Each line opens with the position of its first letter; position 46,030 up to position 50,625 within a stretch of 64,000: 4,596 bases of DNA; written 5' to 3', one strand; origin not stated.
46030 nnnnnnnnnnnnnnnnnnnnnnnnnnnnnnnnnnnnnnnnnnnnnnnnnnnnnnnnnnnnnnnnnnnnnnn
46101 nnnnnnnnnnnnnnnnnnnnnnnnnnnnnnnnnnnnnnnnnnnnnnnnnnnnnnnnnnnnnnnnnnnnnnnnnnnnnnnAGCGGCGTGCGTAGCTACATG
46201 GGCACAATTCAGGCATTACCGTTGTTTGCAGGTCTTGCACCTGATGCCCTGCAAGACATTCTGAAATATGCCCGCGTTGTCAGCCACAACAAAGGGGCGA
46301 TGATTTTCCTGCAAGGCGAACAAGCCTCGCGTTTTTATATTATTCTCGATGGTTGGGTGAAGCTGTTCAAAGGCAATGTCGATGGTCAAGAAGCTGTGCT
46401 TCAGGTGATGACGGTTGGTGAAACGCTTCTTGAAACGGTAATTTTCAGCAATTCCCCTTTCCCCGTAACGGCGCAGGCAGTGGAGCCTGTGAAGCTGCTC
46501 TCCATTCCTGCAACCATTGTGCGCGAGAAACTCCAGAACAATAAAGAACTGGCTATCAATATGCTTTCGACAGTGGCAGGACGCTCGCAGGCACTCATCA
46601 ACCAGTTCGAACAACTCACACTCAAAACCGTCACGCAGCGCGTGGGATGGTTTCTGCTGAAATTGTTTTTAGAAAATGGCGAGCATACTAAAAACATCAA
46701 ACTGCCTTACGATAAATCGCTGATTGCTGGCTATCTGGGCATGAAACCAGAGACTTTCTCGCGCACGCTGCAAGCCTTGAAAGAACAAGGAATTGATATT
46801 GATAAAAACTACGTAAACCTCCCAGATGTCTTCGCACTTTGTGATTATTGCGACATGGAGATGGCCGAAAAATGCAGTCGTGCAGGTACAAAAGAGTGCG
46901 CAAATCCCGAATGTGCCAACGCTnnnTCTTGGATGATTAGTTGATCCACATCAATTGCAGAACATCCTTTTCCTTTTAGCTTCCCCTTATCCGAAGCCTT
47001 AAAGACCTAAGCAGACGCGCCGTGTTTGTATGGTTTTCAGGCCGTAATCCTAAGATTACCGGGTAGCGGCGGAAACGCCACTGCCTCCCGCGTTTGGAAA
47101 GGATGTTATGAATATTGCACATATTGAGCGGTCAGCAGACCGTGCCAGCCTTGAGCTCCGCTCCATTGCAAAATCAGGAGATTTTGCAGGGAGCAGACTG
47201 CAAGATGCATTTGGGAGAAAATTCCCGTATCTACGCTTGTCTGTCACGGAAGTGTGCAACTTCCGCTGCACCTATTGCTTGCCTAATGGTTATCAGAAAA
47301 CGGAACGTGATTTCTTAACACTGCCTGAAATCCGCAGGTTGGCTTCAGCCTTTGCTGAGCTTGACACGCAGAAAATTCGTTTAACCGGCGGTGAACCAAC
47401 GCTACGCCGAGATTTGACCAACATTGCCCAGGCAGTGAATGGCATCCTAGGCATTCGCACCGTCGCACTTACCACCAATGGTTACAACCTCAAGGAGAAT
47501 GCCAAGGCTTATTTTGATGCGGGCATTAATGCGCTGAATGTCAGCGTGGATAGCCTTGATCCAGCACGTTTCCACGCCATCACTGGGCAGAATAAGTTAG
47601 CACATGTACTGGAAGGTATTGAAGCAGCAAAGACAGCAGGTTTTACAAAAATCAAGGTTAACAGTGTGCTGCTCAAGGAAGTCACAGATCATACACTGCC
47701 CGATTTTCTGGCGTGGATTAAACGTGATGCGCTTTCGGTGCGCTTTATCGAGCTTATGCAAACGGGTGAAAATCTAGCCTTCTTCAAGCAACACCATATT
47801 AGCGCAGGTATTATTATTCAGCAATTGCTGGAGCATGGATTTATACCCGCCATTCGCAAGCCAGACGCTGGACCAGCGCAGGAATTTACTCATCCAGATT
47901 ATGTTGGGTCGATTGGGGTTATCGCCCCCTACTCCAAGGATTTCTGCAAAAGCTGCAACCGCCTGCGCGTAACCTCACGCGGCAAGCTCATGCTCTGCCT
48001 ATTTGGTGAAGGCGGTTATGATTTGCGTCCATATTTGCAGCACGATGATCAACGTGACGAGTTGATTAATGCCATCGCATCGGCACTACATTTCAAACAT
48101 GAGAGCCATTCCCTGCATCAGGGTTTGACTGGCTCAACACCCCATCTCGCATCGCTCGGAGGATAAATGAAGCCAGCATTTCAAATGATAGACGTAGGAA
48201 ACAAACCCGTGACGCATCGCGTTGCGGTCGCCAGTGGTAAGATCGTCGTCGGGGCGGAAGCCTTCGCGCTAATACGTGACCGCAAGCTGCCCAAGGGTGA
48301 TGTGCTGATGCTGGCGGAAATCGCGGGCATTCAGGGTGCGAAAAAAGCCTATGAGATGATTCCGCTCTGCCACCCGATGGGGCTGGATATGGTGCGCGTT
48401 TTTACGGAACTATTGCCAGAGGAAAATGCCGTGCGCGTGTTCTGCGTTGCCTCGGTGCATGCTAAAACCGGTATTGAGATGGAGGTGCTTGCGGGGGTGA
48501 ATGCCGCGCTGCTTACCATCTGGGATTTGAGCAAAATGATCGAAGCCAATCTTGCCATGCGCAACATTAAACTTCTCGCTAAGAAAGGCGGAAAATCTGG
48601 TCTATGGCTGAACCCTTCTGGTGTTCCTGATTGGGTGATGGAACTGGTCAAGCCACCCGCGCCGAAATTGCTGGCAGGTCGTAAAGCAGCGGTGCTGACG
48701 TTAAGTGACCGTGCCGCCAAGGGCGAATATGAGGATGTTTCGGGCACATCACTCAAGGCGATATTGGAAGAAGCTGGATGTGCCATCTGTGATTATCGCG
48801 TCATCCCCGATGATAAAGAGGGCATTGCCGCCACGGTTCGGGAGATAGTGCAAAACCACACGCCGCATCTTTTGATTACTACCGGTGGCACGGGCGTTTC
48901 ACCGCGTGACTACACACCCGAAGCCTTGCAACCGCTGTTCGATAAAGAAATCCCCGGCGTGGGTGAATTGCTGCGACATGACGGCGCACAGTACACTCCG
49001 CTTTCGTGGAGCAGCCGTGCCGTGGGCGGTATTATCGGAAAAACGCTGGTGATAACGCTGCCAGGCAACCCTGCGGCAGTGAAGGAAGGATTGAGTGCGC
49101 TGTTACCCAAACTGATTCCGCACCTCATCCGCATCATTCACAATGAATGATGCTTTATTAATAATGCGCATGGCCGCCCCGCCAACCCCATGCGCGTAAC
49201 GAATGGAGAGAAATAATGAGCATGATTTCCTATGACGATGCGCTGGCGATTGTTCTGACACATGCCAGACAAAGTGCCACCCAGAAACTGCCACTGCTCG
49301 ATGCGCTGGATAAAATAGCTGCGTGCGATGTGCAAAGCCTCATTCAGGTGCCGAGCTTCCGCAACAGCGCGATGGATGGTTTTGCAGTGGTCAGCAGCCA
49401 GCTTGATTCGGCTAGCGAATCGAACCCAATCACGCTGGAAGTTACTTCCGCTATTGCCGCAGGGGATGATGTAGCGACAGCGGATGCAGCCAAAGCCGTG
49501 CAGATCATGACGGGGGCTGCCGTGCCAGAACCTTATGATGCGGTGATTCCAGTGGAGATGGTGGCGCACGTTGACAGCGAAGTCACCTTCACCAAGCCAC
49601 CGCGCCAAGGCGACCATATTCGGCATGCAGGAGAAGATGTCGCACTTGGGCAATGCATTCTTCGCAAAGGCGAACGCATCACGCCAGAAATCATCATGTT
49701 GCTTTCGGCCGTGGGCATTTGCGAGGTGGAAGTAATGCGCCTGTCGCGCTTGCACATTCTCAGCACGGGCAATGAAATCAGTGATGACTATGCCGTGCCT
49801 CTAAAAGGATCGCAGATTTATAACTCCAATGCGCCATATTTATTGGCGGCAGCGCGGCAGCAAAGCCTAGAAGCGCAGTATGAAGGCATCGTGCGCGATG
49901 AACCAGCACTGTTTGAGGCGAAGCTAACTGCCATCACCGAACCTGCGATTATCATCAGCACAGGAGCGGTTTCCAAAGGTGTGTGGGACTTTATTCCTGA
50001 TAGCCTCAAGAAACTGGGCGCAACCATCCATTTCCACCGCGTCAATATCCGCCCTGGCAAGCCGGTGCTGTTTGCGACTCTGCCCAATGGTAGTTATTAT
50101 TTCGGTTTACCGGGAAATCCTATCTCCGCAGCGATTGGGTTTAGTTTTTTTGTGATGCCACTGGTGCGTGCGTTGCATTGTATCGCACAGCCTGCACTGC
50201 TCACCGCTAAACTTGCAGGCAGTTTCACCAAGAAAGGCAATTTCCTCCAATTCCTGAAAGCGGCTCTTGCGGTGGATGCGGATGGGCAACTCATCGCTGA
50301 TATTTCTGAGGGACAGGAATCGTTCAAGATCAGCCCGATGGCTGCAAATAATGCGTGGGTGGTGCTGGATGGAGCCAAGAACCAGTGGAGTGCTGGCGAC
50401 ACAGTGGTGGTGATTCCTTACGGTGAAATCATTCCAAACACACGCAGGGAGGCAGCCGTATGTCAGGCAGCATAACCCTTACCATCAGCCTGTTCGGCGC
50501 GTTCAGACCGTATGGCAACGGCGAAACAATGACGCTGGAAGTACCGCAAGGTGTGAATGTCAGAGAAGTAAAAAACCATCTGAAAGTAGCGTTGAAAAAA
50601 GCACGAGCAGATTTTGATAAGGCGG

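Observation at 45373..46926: One-component NIT-domain / Crp-Fnr fusion regulator with a Cys-rich C-terminal tail, divergent from narK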

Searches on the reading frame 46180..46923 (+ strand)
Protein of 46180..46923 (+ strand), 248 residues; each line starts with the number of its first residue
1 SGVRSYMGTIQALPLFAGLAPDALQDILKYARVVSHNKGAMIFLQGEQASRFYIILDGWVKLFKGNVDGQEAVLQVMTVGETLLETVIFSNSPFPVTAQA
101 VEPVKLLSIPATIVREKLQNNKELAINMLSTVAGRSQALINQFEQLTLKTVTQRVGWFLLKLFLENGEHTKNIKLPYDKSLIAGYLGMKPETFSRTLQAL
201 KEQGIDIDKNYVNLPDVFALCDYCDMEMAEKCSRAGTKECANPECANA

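Call 32: search_dna_similar(query=window:46180-46923:+, collection=plasmids, mode=protein, max_rows=30)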
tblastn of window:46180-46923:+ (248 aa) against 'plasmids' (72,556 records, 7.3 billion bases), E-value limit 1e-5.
Records with a match: 1010; places in all: 1142; records where one place covers at least 80% of the query: 583.
Best place of each record, by identity: <60% 1010.
By first word of the organism name: Enterococcus 235; Rhizobium 149; Ralstonia 102; Sinorhizobium 94; Phaeobacter 58; Leuconostoc 36; Agrobacterium 33; Azospirillum 28; Listeria 26; Ligilactobacillus 23; and 85 more.
By predicted mobility (MOB-suite, as given by PLSDB): non-mobilizable 386; conjugative 350; mobilizable 274.
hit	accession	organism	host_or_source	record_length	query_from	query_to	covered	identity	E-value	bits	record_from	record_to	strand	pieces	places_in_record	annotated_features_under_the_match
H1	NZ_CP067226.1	Paracoccus sp. MC1862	pure cultures of bacteria,river bed soil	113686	27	236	85%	40.6%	4e-39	150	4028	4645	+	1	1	Crp/Fnr family transcriptional regulator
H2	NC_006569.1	Ruegeria pomeroyi DSS-3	-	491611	15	238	90%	37.9%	4e-44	165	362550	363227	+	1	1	Crp/Fnr family transcriptional regulator | DUF4202 domain-containing protein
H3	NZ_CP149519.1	Thioclava sp. GXIMD4215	pure culture,mangrove soil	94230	15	230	87%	38.2%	9e-39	149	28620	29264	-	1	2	Crp/Fnr family transcriptional regulator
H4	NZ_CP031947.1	Ruegeria sp. AD91A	-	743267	21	231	85%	38.7%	3e-41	157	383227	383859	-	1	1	Crp/Fnr family transcriptional regulator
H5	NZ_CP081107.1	Ruegeria sp. B32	-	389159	15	234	89%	36.8%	2e-41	157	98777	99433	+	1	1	Crp/Fnr family transcriptional regulator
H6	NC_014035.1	Rhodobacter capsulatus SB 1003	-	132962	21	234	86%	37.2%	2e-37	146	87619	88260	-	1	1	Crp/Fnr family transcriptional regulator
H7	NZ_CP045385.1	Ruegeria sp. THAF33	pure culture,Surface of a polyethylene ...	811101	21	231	85%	37.7%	3e-40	154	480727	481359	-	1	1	Crp/Fnr family transcriptional regulator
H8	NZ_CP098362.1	Paracoccus sp. TOH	cell cuture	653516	15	222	84%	37.5%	7e-40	153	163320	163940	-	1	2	Crp/Fnr family transcriptional regulator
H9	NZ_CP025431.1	Paracoccus zhejiangensis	single cell,sludge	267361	15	220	83%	37.4%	4e-34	136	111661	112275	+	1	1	Crp/Fnr family transcriptional regulator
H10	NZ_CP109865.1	Paracoccus aminovorans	bacteria,human fecal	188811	27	230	82%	37.7%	4e-42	159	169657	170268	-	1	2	Crp/Fnr family transcriptional regulator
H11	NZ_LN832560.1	Paracoccus aminovorans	-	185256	27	230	82%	37.7%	6e-42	159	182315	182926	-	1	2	Crp/Fnr family transcriptional regulator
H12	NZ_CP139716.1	Thalassobaculum sp. OXR-137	Bacterial Culture,hydrothermal vent ...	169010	10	220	85%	36.0%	3e-36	142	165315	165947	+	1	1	Crp/Fnr family transcriptional regulator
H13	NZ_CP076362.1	Gemmobacter fulvus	cell culture,Anabaena culture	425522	15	220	83%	36.4%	7e-35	138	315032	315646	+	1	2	Crp/Fnr family transcriptional regulator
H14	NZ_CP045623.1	Roseibium aggregatum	-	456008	21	217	79%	37.4%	1e-38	149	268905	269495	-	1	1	Crp/Fnr family transcriptional regulator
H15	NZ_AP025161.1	Acidithiobacillus ferrooxidans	-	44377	7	216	85%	34.7%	5e-32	130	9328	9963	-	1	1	Crp/Fnr family transcriptional regulator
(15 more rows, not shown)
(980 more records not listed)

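Call 33: get_annotated_region(hit=H1, flank=7000)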
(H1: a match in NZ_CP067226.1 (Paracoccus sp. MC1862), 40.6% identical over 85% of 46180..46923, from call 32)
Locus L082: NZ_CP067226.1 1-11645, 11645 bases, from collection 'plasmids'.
description: Paracoccus sp. MC1862 plasmid unnamed1, complete sequence
organism: Paracoccus sp. MC1862 (NCBI taxid 2760307)
taxonomy: Bacteria; Pseudomonadota; Alphaproteobacteria; Rhodobacterales; Paracoccaceae; Paracoccus; Paracoccus sp. MC1862
host: -; source: pure cultures of bacteria,river bed soil; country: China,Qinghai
typing (MOB-suite, as given by PLSDB): non-mobilizable
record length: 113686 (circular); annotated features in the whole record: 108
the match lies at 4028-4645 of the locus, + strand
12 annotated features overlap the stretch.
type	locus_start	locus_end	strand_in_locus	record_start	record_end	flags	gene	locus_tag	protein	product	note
CDS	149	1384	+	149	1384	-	-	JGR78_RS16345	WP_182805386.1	helix-turn-helix domain-containing protein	-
CDS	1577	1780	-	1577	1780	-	-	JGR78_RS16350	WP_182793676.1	hypothetical protein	-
CDS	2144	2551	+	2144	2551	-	-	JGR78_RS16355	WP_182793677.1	hypothetical protein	-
CDS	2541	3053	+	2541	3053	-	-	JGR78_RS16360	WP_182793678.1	thermonuclease family protein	-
CDS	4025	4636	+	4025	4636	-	-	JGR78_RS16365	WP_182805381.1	Crp/Fnr family transcriptional regulator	GO:0006355 - regulation of DNA-templated transcription [Evidence IEA]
CDS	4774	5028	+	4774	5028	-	-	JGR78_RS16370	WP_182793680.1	addiction module antitoxin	-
CDS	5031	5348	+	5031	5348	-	-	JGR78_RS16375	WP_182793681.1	type II toxin-antitoxin system RelE/ParE family toxin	GO:0030541 - plasmid partitioning [Evidence IEA]; GO:0051290 - protein heterotetramerization [Evidence IEA]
CDS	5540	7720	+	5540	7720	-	-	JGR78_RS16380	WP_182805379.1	ATP-dependent RecD-like DNA helicase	-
CDS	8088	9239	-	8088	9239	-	-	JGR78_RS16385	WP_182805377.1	hypothetical protein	-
CDS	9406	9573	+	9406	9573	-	-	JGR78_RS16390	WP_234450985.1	hypothetical protein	-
CDS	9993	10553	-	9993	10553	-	lysM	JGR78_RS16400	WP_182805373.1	peptidoglycan-binding protein LysM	-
CDS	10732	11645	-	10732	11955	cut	-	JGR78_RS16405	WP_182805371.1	PHB depolymerase family esterase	-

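Call 34: get_annotated_region(hit=H10, flank=7000)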
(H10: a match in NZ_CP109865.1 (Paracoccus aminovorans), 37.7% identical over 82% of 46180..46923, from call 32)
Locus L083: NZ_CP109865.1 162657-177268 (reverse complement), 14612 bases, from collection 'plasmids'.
description: Paracoccus aminovorans strain BM109 plasmid p_II, complete sequence
organism: Paracoccus aminovorans (NCBI taxid 34004)
taxonomy: Bacteria; Pseudomonadota; Alphaproteobacteria; Rhodobacterales; Paracoccaceae; Paracoccus; Paracoccus aminovorans
host: -; source: bacteria,human fecal; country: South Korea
typing (MOB-suite, as given by PLSDB): non-mobilizable; replicon rep_cluster_560,rep_cluster_969
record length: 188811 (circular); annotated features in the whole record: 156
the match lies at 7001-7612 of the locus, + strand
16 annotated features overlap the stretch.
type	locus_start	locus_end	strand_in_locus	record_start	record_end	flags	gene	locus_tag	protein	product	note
CDS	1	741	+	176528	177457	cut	prpB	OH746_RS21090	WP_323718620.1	methylisocitrate lyase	GO:0019629 - propionate catabolic process, 2-methylcitrate cycle [Evidence IEA]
CDS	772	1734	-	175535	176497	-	-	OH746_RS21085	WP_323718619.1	ParB/RepB/Spo0J family partition protein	GO:0007059 - chromosome segregation [Evidence IEA]; GO:0000910 - cytokinesis [Evidence IEA]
CDS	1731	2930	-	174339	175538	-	-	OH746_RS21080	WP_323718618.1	AAA family ATPase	-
CDS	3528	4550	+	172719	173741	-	-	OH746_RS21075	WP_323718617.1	replication initiation protein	GO:0006270 - DNA replication initiation [Evidence IEA]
CDS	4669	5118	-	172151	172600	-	-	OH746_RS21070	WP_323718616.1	Rrf2 family transcriptional regulator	-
CDS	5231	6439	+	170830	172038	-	hmpA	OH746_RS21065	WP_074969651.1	NO-inducible flavohemoprotein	GO:0051409 - response to nitrosative stress [Evidence IEA]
CDS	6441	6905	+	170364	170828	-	-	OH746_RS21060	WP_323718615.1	hypothetical protein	-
CDS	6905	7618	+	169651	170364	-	-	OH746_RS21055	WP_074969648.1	Crp/Fnr family transcriptional regulator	GO:0006355 - regulation of DNA-templated transcription [Evidence IEA]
CDS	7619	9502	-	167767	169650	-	-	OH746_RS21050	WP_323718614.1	VWA domain-containing protein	-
CDS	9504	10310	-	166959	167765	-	-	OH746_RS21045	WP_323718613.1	CbbQ/NirQ/NorQ/GpvN family protein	-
CDS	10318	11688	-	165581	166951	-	-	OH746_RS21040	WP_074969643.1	cbb3-type cytochrome c oxidase subunit I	GO:0009060 - aerobic respiration [Evidence IEA]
CDS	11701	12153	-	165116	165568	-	-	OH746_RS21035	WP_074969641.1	cytochrome c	-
CDS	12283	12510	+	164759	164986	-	-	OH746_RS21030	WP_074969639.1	hypothetical protein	-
CDS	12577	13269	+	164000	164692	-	-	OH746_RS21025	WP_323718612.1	Crp/Fnr family transcriptional regulator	GO:0006355 - regulation of DNA-templated transcription [Evidence IEA]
CDS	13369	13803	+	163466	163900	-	-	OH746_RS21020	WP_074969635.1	pseudoazurin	-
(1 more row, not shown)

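Call 51: get_annotated_region(hit=H2, flank=6000)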
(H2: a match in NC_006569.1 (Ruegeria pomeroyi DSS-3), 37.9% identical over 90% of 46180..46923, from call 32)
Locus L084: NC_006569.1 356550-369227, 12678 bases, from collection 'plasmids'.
description: Ruegeria pomeroyi DSS-3 megaplasmid, complete sequence
organism: Ruegeria pomeroyi DSS-3 (NCBI taxid 246200)
taxonomy: Bacteria; Pseudomonadota; Alphaproteobacteria; Rhodobacterales; Roseobacteraceae; Ruegeria; Ruegeria pomeroyi; Ruegeria pomeroyi DSS-3
host: -; source: -; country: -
typing (MOB-suite, as given by PLSDB): non-mobilizable; replicon rep_cluster_95
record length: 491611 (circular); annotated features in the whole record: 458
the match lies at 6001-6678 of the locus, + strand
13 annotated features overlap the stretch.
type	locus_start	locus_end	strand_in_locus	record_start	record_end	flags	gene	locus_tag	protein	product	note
CDS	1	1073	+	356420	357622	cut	-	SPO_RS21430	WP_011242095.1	methionine gamma-lyase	GO:0019346 - transsulfuration [Evidence IEA]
CDS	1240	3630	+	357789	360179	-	-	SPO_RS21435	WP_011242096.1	1-deoxy-D-xylulose-5-phosphate synthase N-terminal domain-containing protein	GO:0016114 - terpenoid biosynthetic process [Evidence IEA]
CDS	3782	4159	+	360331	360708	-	-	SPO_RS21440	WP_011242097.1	5-carboxymethyl-2-hydroxymuconate Delta-isomerase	-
CDS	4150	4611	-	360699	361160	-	-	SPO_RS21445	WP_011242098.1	VOC family protein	-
CDS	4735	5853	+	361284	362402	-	-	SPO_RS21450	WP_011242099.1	RNA methyltransferase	-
CDS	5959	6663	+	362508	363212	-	-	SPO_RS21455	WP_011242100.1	Crp/Fnr family transcriptional regulator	GO:0006355 - regulation of DNA-templated transcription [Evidence IEA]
CDS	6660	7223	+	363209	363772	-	-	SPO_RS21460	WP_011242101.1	DUF4202 domain-containing protein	-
CDS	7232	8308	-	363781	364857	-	-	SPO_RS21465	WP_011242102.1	DUF561 domain-containing protein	-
CDS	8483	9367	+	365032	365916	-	-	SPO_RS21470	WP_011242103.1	LysR family transcriptional regulator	-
CDS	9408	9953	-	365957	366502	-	-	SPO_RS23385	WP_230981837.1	transposase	GO:0006313 - DNA transposition [Evidence IEA]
CDS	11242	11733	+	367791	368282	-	-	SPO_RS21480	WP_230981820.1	toxin-activating lysine-acyltransferase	GO:0009404 - toxin metabolic process [Evidence IEA]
CDS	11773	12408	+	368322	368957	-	-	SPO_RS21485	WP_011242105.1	DUF1629 domain-containing protein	-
CDS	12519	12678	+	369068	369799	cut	-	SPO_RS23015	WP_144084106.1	hypothetical protein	-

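Call 52: get_annotated_region(hit=H14, flank=6000)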
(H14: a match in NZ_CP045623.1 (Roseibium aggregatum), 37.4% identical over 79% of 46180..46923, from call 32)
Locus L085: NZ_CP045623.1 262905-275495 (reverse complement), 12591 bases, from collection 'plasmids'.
description: Roseibium aggregatum strain SDL044 plasmid unnamed1, complete sequence
organism: Roseibium aggregatum (NCBI taxid 187304)
taxonomy: Bacteria; Pseudomonadota; Alphaproteobacteria; Hyphomicrobiales; Stappiaceae; Roseibium; Roseibium aggregatum
host: -; source: -; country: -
typing (MOB-suite, as given by PLSDB): non-mobilizable
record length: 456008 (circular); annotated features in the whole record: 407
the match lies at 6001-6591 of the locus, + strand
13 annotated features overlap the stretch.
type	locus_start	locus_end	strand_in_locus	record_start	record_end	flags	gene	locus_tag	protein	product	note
CDS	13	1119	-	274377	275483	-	-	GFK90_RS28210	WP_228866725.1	glycosyltransferase family 4 protein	-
CDS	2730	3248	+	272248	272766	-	-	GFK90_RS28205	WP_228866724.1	MarR family transcriptional regulator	GO:0006355 - regulation of DNA-templated transcription [Evidence IEA]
CDS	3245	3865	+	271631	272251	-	-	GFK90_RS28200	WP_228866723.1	gamma carbonic anhydrase family protein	-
CDS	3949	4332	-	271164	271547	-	-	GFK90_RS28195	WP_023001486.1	cytochrome c family protein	-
CDS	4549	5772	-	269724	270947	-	hemA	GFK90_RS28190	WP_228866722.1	5-aminolevulinate synthase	GO:0006783 - heme biosynthetic process [Evidence IEA]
CDS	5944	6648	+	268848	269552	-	-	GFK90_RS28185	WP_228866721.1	Crp/Fnr family transcriptional regulator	GO:0006355 - regulation of DNA-templated transcription [Evidence IEA]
CDS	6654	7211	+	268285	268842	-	-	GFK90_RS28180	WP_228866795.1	DUF4202 domain-containing protein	-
CDS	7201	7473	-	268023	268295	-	-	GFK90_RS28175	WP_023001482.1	hypothetical protein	-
CDS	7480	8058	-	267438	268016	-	-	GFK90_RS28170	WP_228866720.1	cytochrome c oxidase subunit 3 family protein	-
CDS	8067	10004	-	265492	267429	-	-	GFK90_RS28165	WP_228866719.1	VWA domain-containing protein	-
CDS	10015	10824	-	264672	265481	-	-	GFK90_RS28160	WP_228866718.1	CbbQ/NirQ/NorQ/GpvN family protein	-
CDS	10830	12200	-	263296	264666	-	-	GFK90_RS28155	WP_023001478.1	cbb3-type cytochrome c oxidase subunit I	GO:0009060 - aerobic respiration [Evidence IEA]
CDS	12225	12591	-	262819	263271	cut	-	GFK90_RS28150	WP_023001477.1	cytochrome c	-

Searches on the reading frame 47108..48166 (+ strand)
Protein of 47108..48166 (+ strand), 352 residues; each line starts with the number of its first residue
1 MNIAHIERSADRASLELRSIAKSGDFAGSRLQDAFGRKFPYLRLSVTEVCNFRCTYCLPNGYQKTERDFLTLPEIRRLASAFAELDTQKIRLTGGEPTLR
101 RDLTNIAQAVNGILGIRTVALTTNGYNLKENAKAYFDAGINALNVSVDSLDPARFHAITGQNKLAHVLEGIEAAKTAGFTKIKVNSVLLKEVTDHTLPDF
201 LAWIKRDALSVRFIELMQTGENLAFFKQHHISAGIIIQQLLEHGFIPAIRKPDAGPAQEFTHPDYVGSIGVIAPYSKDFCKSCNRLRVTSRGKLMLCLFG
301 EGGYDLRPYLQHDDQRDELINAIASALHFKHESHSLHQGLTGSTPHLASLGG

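Call 12: search_protein_families(library=pfam, proteins=[window:47108-48166:+], max_evalue=0.00001)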
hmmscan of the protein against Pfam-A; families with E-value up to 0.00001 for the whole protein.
window:47108-48166:+ (352 aa): 3 families
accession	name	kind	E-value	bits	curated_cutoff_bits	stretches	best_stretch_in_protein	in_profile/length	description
PF06463.18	Mob_synth_C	-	4.6e-35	120.8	37.4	1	210-335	2-127/128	Molybdenum Cofactor Synthesis C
PF04055.27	Radical_SAM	-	4.3e-32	112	29.5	1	45-204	2-166/166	Radical SAM superfamily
PF13353.11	Fer4_12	-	5.8e-06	27.1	22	0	49-148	14-114/137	4Fe-4S single cluster domain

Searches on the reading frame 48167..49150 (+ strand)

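Call 12: search_protein_families(library=pfam, proteins=[window:48167-49150:+], max_evalue=0.00001)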
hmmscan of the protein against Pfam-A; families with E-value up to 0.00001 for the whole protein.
window:48167-49150:+ (327 aa): 2 families
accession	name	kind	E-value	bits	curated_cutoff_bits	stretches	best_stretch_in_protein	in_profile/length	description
PF01967.27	MoaC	-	2.3e-43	147.9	27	1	7-142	1-136/136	MoaC family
PF00994.29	MoCF_biosynth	-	2.4e-33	115.3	26.6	1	175-316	1-142/144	Probable molybdopterin binding domain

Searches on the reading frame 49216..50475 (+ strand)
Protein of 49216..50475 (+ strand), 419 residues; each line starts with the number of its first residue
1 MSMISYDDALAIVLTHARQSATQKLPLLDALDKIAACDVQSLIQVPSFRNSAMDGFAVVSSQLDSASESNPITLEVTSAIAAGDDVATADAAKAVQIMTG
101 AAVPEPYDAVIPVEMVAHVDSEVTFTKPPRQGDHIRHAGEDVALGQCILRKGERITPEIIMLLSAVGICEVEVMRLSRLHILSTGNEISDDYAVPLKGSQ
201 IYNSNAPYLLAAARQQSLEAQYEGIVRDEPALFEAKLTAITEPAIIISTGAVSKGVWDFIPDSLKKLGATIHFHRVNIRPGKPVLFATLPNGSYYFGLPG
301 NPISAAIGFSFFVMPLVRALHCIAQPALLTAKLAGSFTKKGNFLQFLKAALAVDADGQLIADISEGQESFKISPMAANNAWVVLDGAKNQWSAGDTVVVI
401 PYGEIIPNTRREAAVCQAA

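Call 13: search_protein_families(library=pfam, proteins=[window:49216-50475:+], max_evalue=0.00001)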
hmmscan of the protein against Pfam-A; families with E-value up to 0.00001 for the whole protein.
window:49216-50475:+ (419 aa): 3 families
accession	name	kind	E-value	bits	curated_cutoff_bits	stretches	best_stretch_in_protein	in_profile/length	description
PF03453.22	MoeA_N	-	6.1e-42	143.4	30.8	1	4-167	1-160/160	MoeA N-terminal region (domain I and II)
PF00994.29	MoCF_biosynth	-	2.3e-24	86.2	26.6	1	181-318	2-143/144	Probable molybdopterin binding domain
PF03454.20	MoeA_C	-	5.4e-08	33.4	22.1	1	330-401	1-71/72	MoeA C-terminal region (domain IV)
